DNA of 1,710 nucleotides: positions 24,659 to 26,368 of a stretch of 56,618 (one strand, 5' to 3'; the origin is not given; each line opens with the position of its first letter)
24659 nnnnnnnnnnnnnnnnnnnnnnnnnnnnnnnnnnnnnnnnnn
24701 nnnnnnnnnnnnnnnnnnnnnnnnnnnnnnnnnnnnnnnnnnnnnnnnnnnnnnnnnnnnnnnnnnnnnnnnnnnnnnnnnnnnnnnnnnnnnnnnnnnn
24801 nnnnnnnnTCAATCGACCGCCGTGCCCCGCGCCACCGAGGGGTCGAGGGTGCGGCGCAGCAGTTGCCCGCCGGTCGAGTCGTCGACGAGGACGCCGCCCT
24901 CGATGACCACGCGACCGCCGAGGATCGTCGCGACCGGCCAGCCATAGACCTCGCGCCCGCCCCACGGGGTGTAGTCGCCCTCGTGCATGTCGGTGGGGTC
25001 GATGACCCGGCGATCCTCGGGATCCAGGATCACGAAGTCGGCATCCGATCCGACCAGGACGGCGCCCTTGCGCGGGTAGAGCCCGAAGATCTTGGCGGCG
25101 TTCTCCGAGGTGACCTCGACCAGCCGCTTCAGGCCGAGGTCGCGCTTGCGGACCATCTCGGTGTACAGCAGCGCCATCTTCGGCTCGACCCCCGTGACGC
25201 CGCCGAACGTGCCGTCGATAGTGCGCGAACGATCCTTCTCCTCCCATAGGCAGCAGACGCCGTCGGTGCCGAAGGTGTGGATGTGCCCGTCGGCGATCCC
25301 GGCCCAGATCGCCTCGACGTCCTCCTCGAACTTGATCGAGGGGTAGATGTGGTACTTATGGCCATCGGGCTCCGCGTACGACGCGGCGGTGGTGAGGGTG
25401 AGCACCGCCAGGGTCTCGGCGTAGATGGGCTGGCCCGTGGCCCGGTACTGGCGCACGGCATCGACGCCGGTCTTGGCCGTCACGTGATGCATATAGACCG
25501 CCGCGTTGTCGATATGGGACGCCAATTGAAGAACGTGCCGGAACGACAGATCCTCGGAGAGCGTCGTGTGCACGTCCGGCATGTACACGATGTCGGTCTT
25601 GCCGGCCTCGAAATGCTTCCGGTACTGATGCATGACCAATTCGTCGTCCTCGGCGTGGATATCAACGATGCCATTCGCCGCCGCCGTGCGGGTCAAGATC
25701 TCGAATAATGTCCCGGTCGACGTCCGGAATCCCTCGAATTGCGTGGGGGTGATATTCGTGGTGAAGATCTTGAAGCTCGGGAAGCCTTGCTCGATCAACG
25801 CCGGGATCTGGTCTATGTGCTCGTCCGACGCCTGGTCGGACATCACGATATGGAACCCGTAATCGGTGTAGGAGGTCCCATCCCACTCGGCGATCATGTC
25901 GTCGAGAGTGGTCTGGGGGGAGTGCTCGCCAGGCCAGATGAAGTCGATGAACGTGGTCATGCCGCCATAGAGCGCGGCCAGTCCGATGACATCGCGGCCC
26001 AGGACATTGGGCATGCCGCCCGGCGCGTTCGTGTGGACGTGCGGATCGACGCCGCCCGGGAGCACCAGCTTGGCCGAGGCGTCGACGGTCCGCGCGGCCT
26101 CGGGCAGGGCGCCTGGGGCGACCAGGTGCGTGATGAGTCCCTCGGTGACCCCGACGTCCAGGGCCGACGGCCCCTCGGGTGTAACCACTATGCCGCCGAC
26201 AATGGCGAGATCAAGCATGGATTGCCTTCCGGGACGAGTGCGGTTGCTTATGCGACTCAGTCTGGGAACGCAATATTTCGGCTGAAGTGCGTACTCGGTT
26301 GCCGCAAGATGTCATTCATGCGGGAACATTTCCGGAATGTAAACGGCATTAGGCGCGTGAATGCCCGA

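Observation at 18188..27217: GntR-headed operon pairing a dihydropyrimidinase/hydantoinase-like hydrolase with a RutA-like oxygenase and a peptide-type ABC importer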

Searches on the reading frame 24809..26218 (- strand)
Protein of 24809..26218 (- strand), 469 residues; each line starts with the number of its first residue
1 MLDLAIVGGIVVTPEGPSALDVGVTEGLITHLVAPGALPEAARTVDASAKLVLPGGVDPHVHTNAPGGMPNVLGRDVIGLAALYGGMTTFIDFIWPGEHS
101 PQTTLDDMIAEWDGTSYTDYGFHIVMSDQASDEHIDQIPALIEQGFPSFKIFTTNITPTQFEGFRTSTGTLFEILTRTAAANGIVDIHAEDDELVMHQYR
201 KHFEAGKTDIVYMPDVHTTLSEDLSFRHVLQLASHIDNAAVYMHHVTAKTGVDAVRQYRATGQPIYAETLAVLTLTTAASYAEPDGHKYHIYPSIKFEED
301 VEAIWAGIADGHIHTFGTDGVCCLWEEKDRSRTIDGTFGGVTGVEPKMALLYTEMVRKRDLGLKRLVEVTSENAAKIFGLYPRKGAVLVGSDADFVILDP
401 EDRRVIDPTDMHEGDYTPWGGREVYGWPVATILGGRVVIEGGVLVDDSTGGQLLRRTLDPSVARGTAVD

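Call 4: search_protein_families(library=pfam, proteins=[window:24809-26218:-])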
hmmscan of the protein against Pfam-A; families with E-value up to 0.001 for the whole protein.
window:24809-26218:- (469 aa): 2 families
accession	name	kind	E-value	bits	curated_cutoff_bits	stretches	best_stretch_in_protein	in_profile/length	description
PF01979.26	Amidohydro_1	-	5.7e-19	69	25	1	51-438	1-345/345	Amidohydrolase family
PF07969.17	Amidohydro_3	-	1e-12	48.7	29.7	1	359-439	405-472/472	Amidohydrolase family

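Call 5: search_protein_families(library=ncbifam, proteins=[window:24809-26218:-])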
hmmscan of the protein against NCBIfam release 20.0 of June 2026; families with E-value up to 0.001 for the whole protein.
window:24809-26218:- (469 aa): 43 families (the best 25 are shown)
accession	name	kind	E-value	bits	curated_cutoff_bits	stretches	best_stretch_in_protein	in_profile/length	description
NF009941.0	PRK13404.1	subfamily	1.4e-87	294.3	647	1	3-458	5-463/478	dihydropyrimidinase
TIGR02033.1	D-hydantoinase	equivalog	7.7e-86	288.8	393.25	1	5-456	2-454/454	dihydropyrimidinase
NF004839.0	PRK06189.1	equivalog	2.4e-54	184.7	631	1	1-457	2-448/451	allantoinase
TIGR03178.1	allantoinase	equivalog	6.6e-54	183.4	357.85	1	3-455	1-440/441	allantoinase AllB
NF058539.1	ergo_uti2_ErtD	equivalog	2.1e-48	165.4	650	1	6-455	5-446/449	hydantoin-5-propionate amidohydrolase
NF058538.1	ergo_util_ErtD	equivalog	3.5e-48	164.5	600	1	3-455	2-445/446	hydantoin-5-propionate amidohydrolase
NF006559.0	PRK09060.1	equivalog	1.7e-47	161.7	482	1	2-451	5-434/444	dihydroorotase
NF002668.0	PRK02382.1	equivalog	1.9e-43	148.8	452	1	20-453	14-425/436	dihydroorotase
NF005751.0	PRK07575.1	equivalog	2.1e-41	141.9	529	1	4-452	5-433/440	dihydroorotase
NF006837.0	PRK09357.1-2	equivalog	3.5e-39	134.6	575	1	21-440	20-423/428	dihydroorotase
NF005960.0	PRK08044.1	equivalog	1.3e-38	132.9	688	1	2-447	3-441/453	allantoinase AllB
TIGR00857.1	pyrC_multi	subfamily_domain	7.6e-37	127.3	279.05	1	21-440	7-410/412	dihydroorotase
NF006841.0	PRK09357.2-2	equivalog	1.5e-36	126.1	640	1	227-440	210-418/421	dihydroorotase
NF006688.0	PRK09236.1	equivalog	2.9e-30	105.4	535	1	11-453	11-440/444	dihydroorotase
NF006836.0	PRK09357.1-1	equivalog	1.5e-29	103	538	2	179-443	170-428/432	dihydroorotase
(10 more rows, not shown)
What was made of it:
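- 24809..26218 (-): Binuclear-metal cyclic-amidohydrolase-family enzyme (AH), dihydropyrimidinase/hydantoinase-like but atypical. TIGR02033 scores 288.8 against a cut-off of 393.25 (call 5).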

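Call 8: search_solved_structures(query=window:24809-26218:-, show_alignments=1)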
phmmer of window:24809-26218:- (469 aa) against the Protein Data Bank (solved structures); distinct sequences matched with E-value up to 0.001: 82 (the best 60 are shown).
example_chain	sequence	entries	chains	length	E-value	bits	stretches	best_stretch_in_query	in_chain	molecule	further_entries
1nfg_A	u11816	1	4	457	7.6e-62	212.6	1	2-456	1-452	D-hydantoinase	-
5ykd_A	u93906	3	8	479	2.8e-58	200.8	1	3-462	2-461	D-hydantoinase/dihydropyrimidinase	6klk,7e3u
5e5c_A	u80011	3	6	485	3e-58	200.8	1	3-462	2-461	D-hydantoinase/dihydropyrimidinase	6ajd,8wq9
4kqn_A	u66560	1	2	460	1.7e-55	191.6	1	7-458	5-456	D-hydantoinase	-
1yny_A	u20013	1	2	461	2.5e-55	191.1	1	7-458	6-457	D-Hydantoinase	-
4kir_A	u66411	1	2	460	2.9e-55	190.9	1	7-458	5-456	D-hydantoinase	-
1gkp_A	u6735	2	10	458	5.3e-54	186.7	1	5-456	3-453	HYDANTOINASE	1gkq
1k1d_A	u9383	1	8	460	1.3e-53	185.5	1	9-456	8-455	D-hydantoinase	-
3sfw_A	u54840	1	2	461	1.9e-51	178.3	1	34-457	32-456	Dihydropyrimidinase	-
1gkr_A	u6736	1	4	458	7.6e-49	169.7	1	2-459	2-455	NON-ATP DEPENDENT L-SELECTIVE HYDANTOINASE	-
2vr2_A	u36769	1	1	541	1.5e-46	162.2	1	4-454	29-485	DIHYDROPYRIMIDINASE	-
3dc8_A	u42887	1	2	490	2.3e-45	158.3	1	5-464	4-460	Dihydropyrimidinase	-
4tqt_A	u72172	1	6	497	3.5e-45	157.7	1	5-463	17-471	D-hydantoinase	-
4gz7_A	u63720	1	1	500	1.7e-43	152.1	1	4-455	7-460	dihydropyrimidinase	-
4h00_A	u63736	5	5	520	2e-43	151.9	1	4-455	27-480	dihydropyrimidinase | Chromosome 8 SCAF14545, whole genome shotgun sequence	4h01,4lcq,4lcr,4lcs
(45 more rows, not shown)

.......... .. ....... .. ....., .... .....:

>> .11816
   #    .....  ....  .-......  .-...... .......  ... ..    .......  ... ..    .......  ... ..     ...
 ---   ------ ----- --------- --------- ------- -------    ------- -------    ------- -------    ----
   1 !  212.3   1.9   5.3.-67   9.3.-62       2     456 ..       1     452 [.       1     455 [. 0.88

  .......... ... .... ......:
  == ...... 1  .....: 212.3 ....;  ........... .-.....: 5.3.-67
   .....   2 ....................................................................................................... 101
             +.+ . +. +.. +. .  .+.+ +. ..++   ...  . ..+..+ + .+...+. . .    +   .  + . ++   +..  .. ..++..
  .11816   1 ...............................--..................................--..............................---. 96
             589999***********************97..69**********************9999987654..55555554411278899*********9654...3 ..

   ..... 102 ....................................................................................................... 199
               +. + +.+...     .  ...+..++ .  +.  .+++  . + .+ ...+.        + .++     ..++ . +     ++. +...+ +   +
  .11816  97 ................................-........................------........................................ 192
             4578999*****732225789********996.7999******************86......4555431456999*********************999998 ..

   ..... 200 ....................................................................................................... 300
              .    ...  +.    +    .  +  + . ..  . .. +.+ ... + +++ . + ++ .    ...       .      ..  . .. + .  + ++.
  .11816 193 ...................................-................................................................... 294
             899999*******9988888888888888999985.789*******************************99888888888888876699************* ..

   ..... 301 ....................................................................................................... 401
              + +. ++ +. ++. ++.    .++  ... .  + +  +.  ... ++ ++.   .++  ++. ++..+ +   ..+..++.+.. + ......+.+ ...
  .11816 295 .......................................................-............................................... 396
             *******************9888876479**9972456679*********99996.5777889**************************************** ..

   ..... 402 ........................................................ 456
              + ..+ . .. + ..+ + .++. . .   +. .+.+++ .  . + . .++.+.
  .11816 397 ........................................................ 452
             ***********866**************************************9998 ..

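Call 17: find_homologous_proteins(query=window:24809-26218:-, max_evalue=1e-30)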
Query window:24809-26218:- (469 aa): 2103 proteins with E <= 1e-30 among 8000 candidates; the best 120 are listed.
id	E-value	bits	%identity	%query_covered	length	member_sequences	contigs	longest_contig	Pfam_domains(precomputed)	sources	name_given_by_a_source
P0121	0.0e+0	1069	100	100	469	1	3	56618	PF07969.18,PF01979.27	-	-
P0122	1.8e-288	975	91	100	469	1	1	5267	PF07969.18,PF01979.27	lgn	-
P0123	2.0e-285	965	90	100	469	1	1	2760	PF07969.18,PF01979.27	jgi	jgi:dihydropyrimidinase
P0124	1.5e-273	926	85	100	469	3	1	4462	PF07969.18,PF01979.27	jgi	jgi:dihydropyrimidinase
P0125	1.6e-267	906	100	85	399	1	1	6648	PF07969.18,PF01979.27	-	-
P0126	1.3e-264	896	82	100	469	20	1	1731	PF07969.18,PF01979.27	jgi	jgi:dihydropyrimidinase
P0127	6.5e-260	881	81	100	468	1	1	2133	PF07969.18,PF01979.27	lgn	-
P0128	2.0e-244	830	77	99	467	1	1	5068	PF07969.18,PF01979.27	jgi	jgi:dihydropyrimidinase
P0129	3.7e-240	816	75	100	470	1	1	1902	PF07969.18,PF01979.27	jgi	jgi:dihydropyrimidinase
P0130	2.9e-238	809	75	100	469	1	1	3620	PF07969.18,PF01979.27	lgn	-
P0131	4.8e-236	802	73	100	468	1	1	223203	PF07969.18,PF01979.27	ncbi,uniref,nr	ncbi:dihydroorotase [Nakamurella leprariae]|uniref:Amidohydrolase family protein n=1 Tax=Nakamurella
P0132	1.0e-231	788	74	100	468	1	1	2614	PF07969.18,PF01979.27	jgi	jgi:dihydropyrimidinase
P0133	8.3e-231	785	73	100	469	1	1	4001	PF07969.18,PF01979.27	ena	-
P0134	2.4e-228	777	72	100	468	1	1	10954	PF07969.18,PF01979.27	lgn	-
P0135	2.4e-226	770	72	100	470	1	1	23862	PF07969.18,PF01979.27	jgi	jgi:dihydropyrimidinase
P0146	9.2e-200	682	65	97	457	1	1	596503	PF07969.18,PF01979.27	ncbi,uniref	ncbi:dihydroorotase family protein [Streptomyces sp. NPDC001663]|uniref:dihydroorotase n=1 Tax=Strep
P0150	8.3e-187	640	60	100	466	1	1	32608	PF07969.18,PF01979.27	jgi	jgi:dihydropyrimidinase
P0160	7.4e-165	567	55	100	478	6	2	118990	PF07969.18,PF01979.27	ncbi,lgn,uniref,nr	ncbi:dihydroorotase [Pseudonocardia dioxanivorans]|uniref:dihydroorotase n=1 Tax=Pseudonocardia diox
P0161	7.3e-158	544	52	97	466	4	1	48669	PF07969.18,PF01979.27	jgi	jgi:dihydropyrimidinase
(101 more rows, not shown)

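Call 20: find_encoding_contigs(protein=P0160, flank=10000, max_places=1)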
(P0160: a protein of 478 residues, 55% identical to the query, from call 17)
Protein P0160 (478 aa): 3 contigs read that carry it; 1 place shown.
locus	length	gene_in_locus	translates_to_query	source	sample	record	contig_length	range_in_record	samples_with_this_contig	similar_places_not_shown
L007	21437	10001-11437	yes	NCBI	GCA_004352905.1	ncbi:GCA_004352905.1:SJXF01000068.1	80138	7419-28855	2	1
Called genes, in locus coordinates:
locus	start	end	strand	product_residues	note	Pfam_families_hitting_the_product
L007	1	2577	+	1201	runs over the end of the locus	PF02514:CobN-Mg_chel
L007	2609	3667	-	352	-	PF00465:Fe-ADH, PF13685:Fe-ADH_2, PF25137:ADH_Fe_C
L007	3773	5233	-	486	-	PF01979:Amidohydro_1, PF07969:Amidohydro_3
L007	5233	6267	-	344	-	PF02653:BPD_transp_2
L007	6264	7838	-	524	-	PF00005:ABC_tran, PF13304:AAA_21 (faint), PF00005:ABC_tran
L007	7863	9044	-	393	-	PF13407:Peripla_BP_4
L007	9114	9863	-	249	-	PF00392:GntR, PF07729:FCD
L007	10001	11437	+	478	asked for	PF01979:Amidohydro_1, PF07969:Amidohydro_3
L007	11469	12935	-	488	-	PF01425:Amidase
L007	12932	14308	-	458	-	PF00289:Biotin_carb_N, PF02222:ATP-grasp, PF02786:CPSase_L_D2, PF07478:Dala_Dala_lig_C, PF02785:Biotin_carb_C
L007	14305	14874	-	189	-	PF00364:Biotin_lipoyl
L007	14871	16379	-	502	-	PF00682:HMGL-like (weak), PF02436:PYC_OADA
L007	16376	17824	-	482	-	PF01144:CoA_trans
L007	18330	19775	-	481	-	PF07690:MFS_1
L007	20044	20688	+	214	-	PF01297:ZnuA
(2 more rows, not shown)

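Call 36: find_related_loci(query=A1, collection=metagenome_contigs, flank=10000)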
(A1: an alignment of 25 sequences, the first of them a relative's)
Query A1 (469 aa) in metagenome_contigs; peptide patterns used: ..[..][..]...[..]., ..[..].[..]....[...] (x = any residue, [..] = any of these).
600 stretches matched a pattern (row limit reached: there are more); 570 encode a relative of the query (tblastn E <= 1e-3); the best 80 are kept; 80 distinct loci.
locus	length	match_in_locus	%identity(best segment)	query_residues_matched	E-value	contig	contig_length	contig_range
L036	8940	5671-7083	70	1-469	0e+0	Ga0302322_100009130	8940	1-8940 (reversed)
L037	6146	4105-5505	55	1-468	1e-174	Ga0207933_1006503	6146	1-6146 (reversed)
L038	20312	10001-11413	47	1-465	2e-134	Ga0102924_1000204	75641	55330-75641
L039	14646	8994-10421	45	1-466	3e-132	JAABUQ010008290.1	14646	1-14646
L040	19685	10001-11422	47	1-465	5e-132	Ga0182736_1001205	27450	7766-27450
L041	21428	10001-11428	44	1-468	1e-129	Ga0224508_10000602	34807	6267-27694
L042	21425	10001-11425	45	1-468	2e-135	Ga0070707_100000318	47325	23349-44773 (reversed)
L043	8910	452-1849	45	1-458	5e-128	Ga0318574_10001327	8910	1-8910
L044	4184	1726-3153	45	1-468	5e-130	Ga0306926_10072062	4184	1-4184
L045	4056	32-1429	45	1-458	3e-130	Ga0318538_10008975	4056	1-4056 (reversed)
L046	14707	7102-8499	45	1-458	8e-128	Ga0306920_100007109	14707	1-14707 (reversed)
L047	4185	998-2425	46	1-468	7e-129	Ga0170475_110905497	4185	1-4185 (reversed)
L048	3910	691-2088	45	1-458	2e-129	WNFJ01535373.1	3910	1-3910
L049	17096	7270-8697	44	1-467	9e-126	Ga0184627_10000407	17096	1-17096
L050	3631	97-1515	44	1-468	8e-129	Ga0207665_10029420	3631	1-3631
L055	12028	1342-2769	44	1-468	5e-124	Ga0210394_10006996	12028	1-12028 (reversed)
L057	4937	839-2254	44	1-465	6e-125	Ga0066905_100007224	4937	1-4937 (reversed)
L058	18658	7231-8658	44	1-468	7e-124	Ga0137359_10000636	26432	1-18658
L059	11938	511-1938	45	1-468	8e-124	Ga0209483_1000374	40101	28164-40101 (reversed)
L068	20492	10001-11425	43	1-468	8e-122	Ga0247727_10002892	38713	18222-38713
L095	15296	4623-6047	43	1-468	4e-119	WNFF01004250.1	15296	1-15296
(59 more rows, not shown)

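Call 40: search_protein_families(library=pfam, proteins=[L057:2486-3097:-, L046:4877-5716:-, L055:2784-3647:-, L049:13091-14122:+, L068:12999-13973:+, L058:8794-9999:+, L095:3435-4445:+, L068:11600-12148:+, L059:2859-5141:-, L039:10434-11468:+], max_evalue=0.001)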
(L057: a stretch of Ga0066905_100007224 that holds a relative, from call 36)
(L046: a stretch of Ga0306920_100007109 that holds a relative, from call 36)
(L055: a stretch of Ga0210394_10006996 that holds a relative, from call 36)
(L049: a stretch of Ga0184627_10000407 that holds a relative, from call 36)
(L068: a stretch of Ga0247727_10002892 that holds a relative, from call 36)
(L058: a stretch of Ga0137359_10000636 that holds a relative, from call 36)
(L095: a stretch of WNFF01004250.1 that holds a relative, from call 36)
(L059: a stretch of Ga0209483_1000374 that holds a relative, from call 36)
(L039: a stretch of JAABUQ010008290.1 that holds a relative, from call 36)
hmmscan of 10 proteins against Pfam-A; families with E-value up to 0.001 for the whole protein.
L057:2486-3097:- (204 aa): 0 families

L046:4877-5716:- (280 aa): 4 families
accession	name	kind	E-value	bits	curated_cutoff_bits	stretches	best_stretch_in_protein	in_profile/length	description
PF00005.33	ABC_tran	-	2.7e-31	109.4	25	1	39-198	2-136/137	ABC transporter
PF12399.14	BCA_ABC_TP_C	-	7.2e-14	51.5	25.5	1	248-273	1-26/27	Branched-chain amino acid ATP-binding cassette transporter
PF13304.12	AAA_21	-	0.00037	21.1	27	0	51-71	2-22/304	AAA domain, putative AbiEii toxin, Type IV TA system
PF13476.12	AAA_23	-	0.00042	21.5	27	1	39-69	11-40/201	AAA domain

L055:2784-3647:- (288 aa): 5 families
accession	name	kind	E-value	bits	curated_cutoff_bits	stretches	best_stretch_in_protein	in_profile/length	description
PF00106.31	adh_short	-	1.2e-43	149.4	26.6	1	14-212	1-186/195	short chain dehydrogenase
PF13561.12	adh_short_C2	-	8.4e-33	114.3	27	1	20-249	1-228/236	Enoyl-(Acyl carrier protein) reductase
PF09550.16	Phage_TAC_6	-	3.3e-06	27.8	23.4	1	114-151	17-54/58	Phage tail assembly chaperone protein, TAC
PF08659.16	KR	-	1.3e-05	25.6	22.6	1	17-107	4-96/180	KR domain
PF01370.27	Epimerase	-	0.00023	21.1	20.9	1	17-120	2-89/240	NAD dependent epimerase/dehydratase family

L049:13091-14122:+ (344 aa): 1 family
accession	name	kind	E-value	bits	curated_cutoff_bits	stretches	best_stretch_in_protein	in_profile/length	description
PF03401.19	TctC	-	1.3e-63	215.6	27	1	70-340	3-274/274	Tripartite tricarboxylate transporter family receptor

L068:12999-13973:+ (325 aa): 1 family
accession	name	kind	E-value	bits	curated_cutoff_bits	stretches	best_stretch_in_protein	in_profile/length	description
PF00296.26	Bac_luciferase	-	3.1e-45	155.3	27.9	1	41-285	20-249/314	Luciferase-like monooxygenase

L058:8794-9999:+ (402 aa): 1 family
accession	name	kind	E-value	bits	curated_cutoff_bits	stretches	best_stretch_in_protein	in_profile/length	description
PF02515.22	CoA_transf_3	-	2.4e-115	386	23.3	1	16-379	1-366/366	CoA-transferase family III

L095:3435-4445:+ (337 aa): 3 families
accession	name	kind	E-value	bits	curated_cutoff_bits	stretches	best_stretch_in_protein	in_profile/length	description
PF13379.11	NMT1_2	-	4.4e-15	56.6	24.7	1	63-271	25-248/252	NMT1-like family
PF09084.16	NMT1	-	3.4e-12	47.1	20.5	1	63-263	11-211/216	NMT1/THI5 like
PF12974.12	Phosphonate-bd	-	1e-06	28.7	27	1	73-203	29-163/242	ABC transporter, phosphonate, periplasmic substrate-binding protein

L068:11600-12148:+ (183 aa): 0 families

L059:2859-5141:- (761 aa): 3 families
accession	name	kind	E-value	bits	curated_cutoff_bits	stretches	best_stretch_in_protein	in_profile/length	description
PF02738.23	MoCoBD_1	-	7.3e-70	235.3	27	1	176-412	5-244/244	Molybdopterin cofactor-binding domain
PF20256.3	MoCoBD_2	-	2.5e-65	221.2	27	1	453-697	27-283/283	Molybdopterin cofactor-binding domain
PF01315.27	Ald_Xan_dh_C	-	1e-31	109.9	31.3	1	30-145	1-110/110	Aldehyde oxidase and xanthine dehydrogenase, a/b hammerhead domain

L039:10434-11468:+ (345 aa): 2 families
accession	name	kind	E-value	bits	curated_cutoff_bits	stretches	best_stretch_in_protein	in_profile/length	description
PF00710.25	Asparaginase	-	1e-56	192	22.5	1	15-199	2-187/193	Asparaginase, N-terminal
PF17763.6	Asparaginase_C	-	2.3e-20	73.1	34.6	1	220-337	2-114/114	Glutaminase/Asparaginase C-terminal domain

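Call 41: find_encoding_contigs(protein=P0161, flank=10000, max_places=1)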
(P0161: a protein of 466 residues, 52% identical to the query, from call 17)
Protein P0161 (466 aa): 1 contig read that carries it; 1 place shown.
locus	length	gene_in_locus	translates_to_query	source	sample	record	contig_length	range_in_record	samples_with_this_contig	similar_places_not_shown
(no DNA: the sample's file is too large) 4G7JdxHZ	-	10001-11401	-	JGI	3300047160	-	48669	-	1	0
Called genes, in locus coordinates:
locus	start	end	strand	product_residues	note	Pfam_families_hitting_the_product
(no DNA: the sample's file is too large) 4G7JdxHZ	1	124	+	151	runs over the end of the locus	PF00582:Usp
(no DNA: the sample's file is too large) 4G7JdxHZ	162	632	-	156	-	-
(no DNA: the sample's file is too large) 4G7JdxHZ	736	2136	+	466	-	PF13450:NAD_binding_8 (weak)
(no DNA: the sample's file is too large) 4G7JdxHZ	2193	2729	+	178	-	PF11716:MDMPI_N (faint)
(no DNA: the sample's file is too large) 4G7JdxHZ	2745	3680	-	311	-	PF00581:Rhodanese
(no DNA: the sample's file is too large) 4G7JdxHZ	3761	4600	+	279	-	PF10118:Metal_hydrol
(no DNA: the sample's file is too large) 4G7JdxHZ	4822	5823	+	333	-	PF00005:ABC_tran, PF13555:AAA_29 (weak), PF13304:AAA_21 (faint), PF13732:DrrA1-3_C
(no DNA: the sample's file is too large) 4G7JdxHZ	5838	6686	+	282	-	PF01061:ABC2_membrane, PF12698:ABC2_membrane_3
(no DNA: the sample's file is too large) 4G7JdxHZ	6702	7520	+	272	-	-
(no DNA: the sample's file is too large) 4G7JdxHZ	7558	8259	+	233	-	PF00440:TetR_N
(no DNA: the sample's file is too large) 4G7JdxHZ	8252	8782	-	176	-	PF03358:FMN_red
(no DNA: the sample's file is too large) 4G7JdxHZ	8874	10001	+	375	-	PF00296:Bac_luciferase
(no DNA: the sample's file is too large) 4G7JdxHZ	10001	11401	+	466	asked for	PF01979:Amidohydro_1, PF07969:Amidohydro_3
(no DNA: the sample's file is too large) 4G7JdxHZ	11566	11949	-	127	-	PF00903:Glyoxalase, PF13669:Glyoxalase_4 (faint), PF18029:Glyoxalase_6, PF22677:Ble-like_N (weak)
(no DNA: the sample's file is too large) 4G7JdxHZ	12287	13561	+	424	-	PF09594:GT87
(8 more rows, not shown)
